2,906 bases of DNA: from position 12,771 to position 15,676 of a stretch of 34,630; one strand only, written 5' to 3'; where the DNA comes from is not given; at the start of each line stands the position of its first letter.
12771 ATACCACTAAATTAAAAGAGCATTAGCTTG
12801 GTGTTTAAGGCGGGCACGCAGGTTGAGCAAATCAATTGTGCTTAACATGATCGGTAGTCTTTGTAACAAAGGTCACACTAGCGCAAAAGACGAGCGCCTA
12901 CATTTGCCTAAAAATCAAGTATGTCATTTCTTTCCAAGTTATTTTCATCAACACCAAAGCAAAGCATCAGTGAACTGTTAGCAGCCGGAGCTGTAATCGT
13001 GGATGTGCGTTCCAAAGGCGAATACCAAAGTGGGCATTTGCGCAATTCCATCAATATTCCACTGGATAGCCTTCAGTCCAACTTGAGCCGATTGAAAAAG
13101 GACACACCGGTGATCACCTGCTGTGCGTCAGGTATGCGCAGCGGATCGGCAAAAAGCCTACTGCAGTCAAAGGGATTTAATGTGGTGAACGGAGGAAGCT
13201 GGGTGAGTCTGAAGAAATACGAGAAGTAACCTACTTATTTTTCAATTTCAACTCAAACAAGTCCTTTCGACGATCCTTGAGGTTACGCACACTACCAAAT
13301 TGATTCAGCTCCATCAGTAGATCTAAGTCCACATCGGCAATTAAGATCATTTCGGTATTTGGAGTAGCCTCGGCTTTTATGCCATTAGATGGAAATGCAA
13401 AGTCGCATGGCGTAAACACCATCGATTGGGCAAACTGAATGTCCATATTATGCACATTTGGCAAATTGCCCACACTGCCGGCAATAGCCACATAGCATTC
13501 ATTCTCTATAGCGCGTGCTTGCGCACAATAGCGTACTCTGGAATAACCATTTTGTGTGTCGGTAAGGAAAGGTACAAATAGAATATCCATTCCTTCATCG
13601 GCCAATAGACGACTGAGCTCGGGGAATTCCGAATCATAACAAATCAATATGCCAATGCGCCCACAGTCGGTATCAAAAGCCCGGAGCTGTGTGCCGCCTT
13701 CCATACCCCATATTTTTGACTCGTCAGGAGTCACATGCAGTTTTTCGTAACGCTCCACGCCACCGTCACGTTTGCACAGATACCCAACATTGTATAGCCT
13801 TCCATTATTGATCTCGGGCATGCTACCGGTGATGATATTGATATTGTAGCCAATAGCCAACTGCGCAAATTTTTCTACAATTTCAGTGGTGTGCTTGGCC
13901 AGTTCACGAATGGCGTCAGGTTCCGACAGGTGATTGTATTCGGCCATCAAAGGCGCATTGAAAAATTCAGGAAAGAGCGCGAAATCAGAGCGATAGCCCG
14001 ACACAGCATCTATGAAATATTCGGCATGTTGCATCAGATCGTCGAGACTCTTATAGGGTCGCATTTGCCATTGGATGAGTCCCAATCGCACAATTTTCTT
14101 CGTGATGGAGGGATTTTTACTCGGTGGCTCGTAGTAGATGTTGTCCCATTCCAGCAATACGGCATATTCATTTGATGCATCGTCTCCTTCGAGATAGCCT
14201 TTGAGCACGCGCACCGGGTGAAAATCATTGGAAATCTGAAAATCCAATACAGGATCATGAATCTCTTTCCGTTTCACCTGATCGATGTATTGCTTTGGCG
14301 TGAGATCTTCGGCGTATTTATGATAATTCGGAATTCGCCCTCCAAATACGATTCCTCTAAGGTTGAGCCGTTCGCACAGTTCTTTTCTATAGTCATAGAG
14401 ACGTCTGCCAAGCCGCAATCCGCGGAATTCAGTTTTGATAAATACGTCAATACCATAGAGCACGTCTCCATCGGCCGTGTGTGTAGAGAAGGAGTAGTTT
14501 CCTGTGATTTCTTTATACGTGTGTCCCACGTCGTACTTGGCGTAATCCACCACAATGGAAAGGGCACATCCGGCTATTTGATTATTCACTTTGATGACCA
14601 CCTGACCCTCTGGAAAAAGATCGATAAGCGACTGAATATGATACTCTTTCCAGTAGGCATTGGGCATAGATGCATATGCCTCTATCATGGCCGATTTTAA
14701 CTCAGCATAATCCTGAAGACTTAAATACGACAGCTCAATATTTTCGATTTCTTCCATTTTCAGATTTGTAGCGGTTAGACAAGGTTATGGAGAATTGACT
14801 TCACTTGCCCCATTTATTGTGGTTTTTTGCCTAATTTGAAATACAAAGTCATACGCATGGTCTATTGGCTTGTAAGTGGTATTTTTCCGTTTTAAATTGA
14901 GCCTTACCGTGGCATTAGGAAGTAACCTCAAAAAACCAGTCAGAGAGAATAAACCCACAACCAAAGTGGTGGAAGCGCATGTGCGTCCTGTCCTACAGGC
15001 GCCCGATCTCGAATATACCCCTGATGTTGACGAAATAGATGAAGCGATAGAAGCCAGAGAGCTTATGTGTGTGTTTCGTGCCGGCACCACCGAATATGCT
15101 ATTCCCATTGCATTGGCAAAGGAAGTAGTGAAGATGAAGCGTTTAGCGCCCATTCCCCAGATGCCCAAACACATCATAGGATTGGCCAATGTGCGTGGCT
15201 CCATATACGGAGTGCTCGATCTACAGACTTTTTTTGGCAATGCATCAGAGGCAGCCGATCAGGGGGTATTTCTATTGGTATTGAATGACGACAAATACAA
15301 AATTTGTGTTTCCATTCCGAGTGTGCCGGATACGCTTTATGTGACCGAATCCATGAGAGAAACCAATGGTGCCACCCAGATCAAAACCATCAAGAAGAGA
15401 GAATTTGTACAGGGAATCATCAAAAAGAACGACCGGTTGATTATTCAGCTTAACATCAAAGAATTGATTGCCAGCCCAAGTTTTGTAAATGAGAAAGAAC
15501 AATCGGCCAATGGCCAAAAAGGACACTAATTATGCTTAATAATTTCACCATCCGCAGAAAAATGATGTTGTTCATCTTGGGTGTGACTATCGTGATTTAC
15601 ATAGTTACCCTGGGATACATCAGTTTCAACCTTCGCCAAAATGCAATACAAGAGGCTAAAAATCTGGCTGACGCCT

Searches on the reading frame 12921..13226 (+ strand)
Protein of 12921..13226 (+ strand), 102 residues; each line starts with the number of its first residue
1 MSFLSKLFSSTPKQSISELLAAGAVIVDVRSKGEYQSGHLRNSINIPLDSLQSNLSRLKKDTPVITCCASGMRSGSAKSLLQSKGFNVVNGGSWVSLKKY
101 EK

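Call 61: search_protein_families(library=pfam, proteins=[window:12921-13226:+], max_evalue=0.001)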
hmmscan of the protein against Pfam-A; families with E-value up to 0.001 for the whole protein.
window:12921-13226:+ (102 aa): 1 family
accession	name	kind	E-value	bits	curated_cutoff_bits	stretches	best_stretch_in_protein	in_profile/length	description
PF00581.25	Rhodanese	-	4.7e-16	59.5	22.2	1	16-89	5-90/102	Rhodanese-like domain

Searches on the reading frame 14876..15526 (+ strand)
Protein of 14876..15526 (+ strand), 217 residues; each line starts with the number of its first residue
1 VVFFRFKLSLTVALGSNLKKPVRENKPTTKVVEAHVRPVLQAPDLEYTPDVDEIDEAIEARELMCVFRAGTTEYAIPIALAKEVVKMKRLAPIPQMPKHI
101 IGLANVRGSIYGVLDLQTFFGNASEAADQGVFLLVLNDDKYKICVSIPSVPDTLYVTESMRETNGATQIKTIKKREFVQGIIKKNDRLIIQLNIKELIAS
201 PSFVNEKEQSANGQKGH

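Call 3: search_protein_families(library=pfam, proteins=[window:14909-15526:+], max_evalue=0.01)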
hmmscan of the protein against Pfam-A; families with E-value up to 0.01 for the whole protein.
window:14909-15526:+ (206 aa): 1 family
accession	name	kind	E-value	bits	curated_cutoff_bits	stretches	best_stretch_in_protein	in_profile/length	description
PF01584.24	CheW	-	7.7e-23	81.1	23.5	1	54-189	3-136/138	CheW-like domain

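Call 4: search_protein_families(library=ncbifam, proteins=[window:14909-15526:+], max_evalue=0.01)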
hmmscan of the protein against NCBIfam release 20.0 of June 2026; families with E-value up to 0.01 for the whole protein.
window:14909-15526:+ (206 aa): 1 family
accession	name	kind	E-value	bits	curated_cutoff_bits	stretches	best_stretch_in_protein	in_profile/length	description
NF007903.0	PRK10612.1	equivalog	8.5e-12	45.1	260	1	53-190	19-154/167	chemotaxis protein CheW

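Call 7: find_homologous_proteins(query=window:14876-15526:+, max_evalue=0.00001)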
Query window:14876-15526:+ (217 aa): 6 proteins with E <= 0.00001 among 291 candidates.
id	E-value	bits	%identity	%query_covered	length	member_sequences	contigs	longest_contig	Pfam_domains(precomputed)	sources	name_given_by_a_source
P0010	2.6e-128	444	100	95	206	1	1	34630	PF01584.25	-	-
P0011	2.3e-108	379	82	100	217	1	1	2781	PF01584.25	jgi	jgi:purine-binding chemotaxis protein CheW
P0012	3.5e-73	264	59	99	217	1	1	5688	PF01584.25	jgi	-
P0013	1.6e-68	249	58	94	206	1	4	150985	PF01584.25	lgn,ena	-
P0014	9.8e-48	181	48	89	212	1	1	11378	PF01584.25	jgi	jgi:purine-binding chemotaxis protein CheW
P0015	5.2e-45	172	63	59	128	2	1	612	PF01584.25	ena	-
